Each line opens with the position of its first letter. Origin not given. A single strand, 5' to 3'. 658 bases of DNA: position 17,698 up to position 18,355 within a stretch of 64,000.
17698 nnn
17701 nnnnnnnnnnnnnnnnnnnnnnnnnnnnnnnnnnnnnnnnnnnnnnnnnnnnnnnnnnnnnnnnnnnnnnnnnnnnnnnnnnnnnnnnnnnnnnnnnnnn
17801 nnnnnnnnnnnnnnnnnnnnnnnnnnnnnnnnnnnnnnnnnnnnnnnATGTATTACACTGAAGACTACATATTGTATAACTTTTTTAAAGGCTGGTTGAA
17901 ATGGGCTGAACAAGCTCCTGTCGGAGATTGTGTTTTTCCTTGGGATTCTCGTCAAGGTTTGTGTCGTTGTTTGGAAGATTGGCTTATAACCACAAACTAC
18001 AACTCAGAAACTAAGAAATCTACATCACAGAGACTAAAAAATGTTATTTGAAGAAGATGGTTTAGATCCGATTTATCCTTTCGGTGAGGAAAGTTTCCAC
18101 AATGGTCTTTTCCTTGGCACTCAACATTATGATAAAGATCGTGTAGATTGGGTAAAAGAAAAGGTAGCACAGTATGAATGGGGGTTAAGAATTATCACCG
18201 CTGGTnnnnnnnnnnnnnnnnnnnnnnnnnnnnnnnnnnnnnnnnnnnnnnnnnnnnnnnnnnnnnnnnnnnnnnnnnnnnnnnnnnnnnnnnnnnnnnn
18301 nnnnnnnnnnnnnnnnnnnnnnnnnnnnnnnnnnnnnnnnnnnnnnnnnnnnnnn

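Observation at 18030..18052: Family-A paralog interrupted by a frameshift in an A6 homopolymer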

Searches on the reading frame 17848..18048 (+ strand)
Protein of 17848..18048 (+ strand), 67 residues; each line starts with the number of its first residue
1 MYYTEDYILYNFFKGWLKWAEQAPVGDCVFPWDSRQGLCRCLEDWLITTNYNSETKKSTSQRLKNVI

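Call 22: list_cluster_members(proteins=[window:17848-18048:+, window:18041-18205:+, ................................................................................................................, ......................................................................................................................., window:18178-18375:+])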
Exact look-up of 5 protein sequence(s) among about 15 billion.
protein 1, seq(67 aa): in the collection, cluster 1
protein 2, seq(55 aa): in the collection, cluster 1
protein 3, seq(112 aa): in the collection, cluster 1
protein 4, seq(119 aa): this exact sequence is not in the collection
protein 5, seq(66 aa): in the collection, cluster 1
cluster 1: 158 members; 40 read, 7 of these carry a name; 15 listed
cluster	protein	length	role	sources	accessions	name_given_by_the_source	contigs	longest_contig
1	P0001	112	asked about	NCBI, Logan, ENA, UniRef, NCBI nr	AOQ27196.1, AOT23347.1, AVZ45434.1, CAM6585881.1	hypothetical protein ESCOMMO142B_15485 [Escherichia coli] | Uncharacterized protein n=3 Tax=Phapecoctavirus TaxID=2733124 RepID=A0A499PXV7_9CAUD | hypothetical protein HOR21_gp040 [Escherichia phage ESCO13]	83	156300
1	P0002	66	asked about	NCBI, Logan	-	-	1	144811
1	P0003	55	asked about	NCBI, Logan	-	-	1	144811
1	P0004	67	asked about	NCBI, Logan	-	-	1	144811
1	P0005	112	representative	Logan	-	-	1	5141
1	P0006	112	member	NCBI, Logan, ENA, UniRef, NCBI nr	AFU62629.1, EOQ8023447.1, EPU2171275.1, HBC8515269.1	hypothetical protein ACVVGU_000139 [Shigella sonnei] | Uncharacterized protein n=4 Tax=Phapecoctavirus TaxID=2733124 RepID=A0A7S9SM95_9CAUD | hypothetical protein G377_gp211 [Escherichia phage phAPEC8]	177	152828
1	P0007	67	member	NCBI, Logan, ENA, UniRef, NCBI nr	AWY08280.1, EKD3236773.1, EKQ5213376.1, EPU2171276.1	hypothetical protein ACVVGU_000140 [Shigella sonnei] | Uncharacterized protein n=1 Tax=Klebsiella phage ZCKP1 TaxID=2201417 ... | hypothetical protein HOT48_gp265 [Klebsiella phage ZCKP1]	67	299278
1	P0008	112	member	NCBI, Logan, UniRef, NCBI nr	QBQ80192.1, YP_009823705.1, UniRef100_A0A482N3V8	hypothetical protein HOV53_gp039 [Escherichia phage vB_EcoM_Schickermooser] | Uncharacterized protein n=1 Tax=Escherichia phage vB_EcoM_Schickermooser TaxID=2508195 ...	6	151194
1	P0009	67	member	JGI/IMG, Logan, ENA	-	hypothetical protein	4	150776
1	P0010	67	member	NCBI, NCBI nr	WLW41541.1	hypothetical protein LJIJOHLM_00259 [Escherichia phage KKP 3954]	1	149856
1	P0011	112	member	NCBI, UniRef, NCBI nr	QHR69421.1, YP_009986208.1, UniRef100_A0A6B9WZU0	hypothetical protein nieznany_88 [Escherichia phage nieznany] | Uncharacterized protein n=1 Tax=Escherichia phage nieznany TaxID=2696432 ... | hypothetical protein JR324_gp088 [Escherichia phage nieznany]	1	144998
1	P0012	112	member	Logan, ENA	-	-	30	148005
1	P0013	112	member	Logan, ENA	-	-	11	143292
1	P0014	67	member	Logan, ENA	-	-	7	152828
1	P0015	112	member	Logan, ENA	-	-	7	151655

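Call 23: find_encoding_contigs(protein=window:17848-18048:+, flank=1000, max_places=10)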
Protein seq(67 aa) (67 aa): 2 contigs read that carry it; 1 place shown.
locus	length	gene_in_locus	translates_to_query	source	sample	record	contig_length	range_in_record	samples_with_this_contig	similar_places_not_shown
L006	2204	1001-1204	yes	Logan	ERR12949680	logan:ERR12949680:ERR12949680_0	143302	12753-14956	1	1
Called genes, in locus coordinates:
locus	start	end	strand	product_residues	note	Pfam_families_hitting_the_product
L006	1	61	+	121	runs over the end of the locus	-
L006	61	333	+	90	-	-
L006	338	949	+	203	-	-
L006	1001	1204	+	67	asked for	-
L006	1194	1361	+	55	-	-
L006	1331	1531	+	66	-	-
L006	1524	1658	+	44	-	-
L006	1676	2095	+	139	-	-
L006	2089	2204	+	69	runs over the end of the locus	-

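Call 57: search_protein_representatives(alignment_id=A2)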
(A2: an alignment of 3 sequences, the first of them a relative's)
Query: 3 sequences, 116 profile positions. Proteins with E-value up to 0.001 (for the whole library): 1144; up to 1e-10: 161; up to 1e-30: 2. The best 150 are listed.
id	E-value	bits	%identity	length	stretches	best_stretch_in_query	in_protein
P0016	1.8e-41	157.2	-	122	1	6-116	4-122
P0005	2.1e-40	153.8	-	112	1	1-111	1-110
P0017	1.3e-28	115.8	-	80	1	43-114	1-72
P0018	3.1e-25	104.9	-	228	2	5-113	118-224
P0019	7.8e-25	103.6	-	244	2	12-108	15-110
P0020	6.1e-22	94.3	-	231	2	6-108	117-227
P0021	4.6e-20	88.2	-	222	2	8-110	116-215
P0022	4.9e-19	84.9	-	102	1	8-113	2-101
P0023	1.9e-18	83.0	-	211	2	7-115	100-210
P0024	2.0e-18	83.0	-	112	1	7-111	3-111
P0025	2.1e-18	82.9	-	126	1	1-110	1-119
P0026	8.8e-18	80.9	-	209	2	12-106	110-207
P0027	1.8e-17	79.9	-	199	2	10-108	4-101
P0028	5.1e-17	78.4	-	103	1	8-113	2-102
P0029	6.0e-17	78.2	-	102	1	8-111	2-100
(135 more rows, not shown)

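Call 59: search_protein_families(library=pfam, alignment_id=A3, max_evalue=0.01)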
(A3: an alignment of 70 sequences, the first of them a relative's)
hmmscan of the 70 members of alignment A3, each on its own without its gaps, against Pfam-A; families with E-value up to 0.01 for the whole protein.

A. member 1, P0005 (112 aa): 0 families

B. families by the number of members that match (of 70 scanned): 0 families

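Call 61: search_solved_structures(query=A3, max_evalue=1)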
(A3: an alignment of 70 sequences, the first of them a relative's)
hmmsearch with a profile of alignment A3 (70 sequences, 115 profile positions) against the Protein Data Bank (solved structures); distinct sequences matched with E-value up to 1: 0.

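Call 62: search_protein_families(library=padloc, max_evalue=0.01, proteins=[P0005])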
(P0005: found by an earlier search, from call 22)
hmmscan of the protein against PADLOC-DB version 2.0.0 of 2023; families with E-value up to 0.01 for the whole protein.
P0005 (112 aa): 0 families

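Call 63: predict_structure(alignment_id=A3)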
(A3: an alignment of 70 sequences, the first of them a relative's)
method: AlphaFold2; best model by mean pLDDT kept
length: 112 residues; sequences in the alignment: 70
mean_pLDDT: 96.1   pTM: 0.88
mean pLDDT of the five models: 96.1, 95.4, 95.2, 95.0, 93.9
residues with pLDDT >= 90: 104; 70-90: 7; 50-70: 1; < 50: 0
segments of 3 or more residues with pLDDT < 50: none
pLDDT, mean of each block of 10 residues (from residue 1): 91 98 91 97 97 97 98 98 97 97 98 84
secondary structure, 60 per line:
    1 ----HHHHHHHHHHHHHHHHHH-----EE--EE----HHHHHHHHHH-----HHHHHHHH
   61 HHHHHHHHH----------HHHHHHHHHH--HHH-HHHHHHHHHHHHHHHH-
elements in order: H5-22 H38-47 H53-69 H80-89 H96-111

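Call 68: fold_search(model_id=the predicted structure, library=viral)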
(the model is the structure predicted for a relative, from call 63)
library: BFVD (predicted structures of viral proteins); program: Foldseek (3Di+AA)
matches with E <= 10: 115; with E <= 0.001: 8
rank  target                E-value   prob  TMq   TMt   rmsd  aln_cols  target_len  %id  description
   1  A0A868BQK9            1.5e-05  1.00  0.84  0.88   1.9       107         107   29  (no name in the UniProt tables at hand)
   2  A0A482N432            3.1e-05  1.00  0.83  0.78   1.9       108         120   28  Uncharacterized protein [Escherichia phage vB_EcoM_Schickermooser]
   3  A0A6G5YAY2            6.5e-05  1.00  0.79  0.69   2.4       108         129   23  (no name in the UniProt tables at hand)
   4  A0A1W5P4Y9            1.2e-04  1.00  0.76  0.41   2.6       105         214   30  Uncharacterized protein [Pectobacterium phage PP2]
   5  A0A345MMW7            1.7e-04  1.00  0.77  0.61   1.5        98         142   28  (no name in the UniProt tables at hand)
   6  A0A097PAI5            2.1e-04  1.00  0.81  0.83   2.3       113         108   20  Uncharacterized protein [Delftia phage RG-2014]
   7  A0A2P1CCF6            2.3e-04  1.00  0.75  0.75   4.1       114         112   24  Uncharacterized protein [Klebsiella phage KP8]
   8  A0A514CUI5            7.5e-04  1.00  0.73  0.80   2.3       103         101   24  Uncharacterized protein [Achromobacter phage vB_AxyP_19-32_Axy12]
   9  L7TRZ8                1.1e-03  1.00  0.71  0.38   3.7       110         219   22  Uncharacterized protein [Rhizobium phage RHEph08]
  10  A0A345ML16            1.3e-03  1.00  0.79  0.53   2.7       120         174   19  (no name in the UniProt tables at hand)
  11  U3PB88                1.3e-03  1.00  0.76  0.67   3.1       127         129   19  Uncharacterized protein [Burkholderia phage JG068]
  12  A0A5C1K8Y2            1.7e-03  1.00  0.75  0.83   2.0       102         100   20  Uncharacterized protein [Shigella phage SGF2]
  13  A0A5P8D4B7            2.4e-03  1.00  0.68  0.66   3.1       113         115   18  Uncharacterized protein [Pectobacterium phage Wc4]
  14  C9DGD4                4.1e-03  1.00  0.79  0.69   2.6       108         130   23  Uncharacterized protein [Delftia phage PhiW-14]
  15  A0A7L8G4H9            7.0e-03  1.00  0.74  0.73   2.2       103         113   20  Uncharacterized protein [Rhizobium phage Palo]
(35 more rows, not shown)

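Call 69: search_protein_families(library=phrogs, max_evalue=0.01, proteins=[window:17848-18048:+])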
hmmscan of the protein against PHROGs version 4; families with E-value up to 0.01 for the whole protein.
seq(67 aa): 1 family
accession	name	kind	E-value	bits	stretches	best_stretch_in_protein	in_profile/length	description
phrog_2510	-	unknown function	2.3e-09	38.3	1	4-65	5-64/219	-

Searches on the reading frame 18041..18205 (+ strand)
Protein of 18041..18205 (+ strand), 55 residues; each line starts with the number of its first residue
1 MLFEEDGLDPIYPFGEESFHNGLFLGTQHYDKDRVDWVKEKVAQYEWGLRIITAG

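Call 24: find_encoding_contigs(protein=window:18041-18205:+, flank=10000, max_places=10)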
Protein seq(55 aa) (55 aa): 2 contigs read that carry it; 1 place shown.
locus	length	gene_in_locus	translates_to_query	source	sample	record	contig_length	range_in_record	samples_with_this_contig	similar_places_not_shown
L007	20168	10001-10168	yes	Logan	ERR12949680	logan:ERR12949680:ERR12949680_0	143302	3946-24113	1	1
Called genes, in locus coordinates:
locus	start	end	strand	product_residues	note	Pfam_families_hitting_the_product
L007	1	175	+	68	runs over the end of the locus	-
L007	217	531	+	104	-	-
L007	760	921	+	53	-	-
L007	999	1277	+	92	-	-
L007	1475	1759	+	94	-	-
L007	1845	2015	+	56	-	-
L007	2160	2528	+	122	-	-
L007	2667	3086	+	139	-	-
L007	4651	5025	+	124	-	-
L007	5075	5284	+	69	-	-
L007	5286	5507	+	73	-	-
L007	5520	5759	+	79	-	-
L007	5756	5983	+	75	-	-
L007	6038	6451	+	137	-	-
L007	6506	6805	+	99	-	-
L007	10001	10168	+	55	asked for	-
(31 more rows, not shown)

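Call 62: search_protein_families(library=padloc, max_evalue=0.01, proteins=[P0005])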
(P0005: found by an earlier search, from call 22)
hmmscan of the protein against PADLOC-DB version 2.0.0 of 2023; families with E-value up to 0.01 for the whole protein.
P0005 (112 aa): 0 families

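Call 69: search_protein_families(library=phrogs, max_evalue=0.01, proteins=[window:18041-18205:+])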
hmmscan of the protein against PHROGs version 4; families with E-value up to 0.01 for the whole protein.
seq(55 aa): 1 family
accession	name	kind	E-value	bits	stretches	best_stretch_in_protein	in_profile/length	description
phrog_2510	-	unknown function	1.6e-11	45.4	1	2-47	65-111/219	-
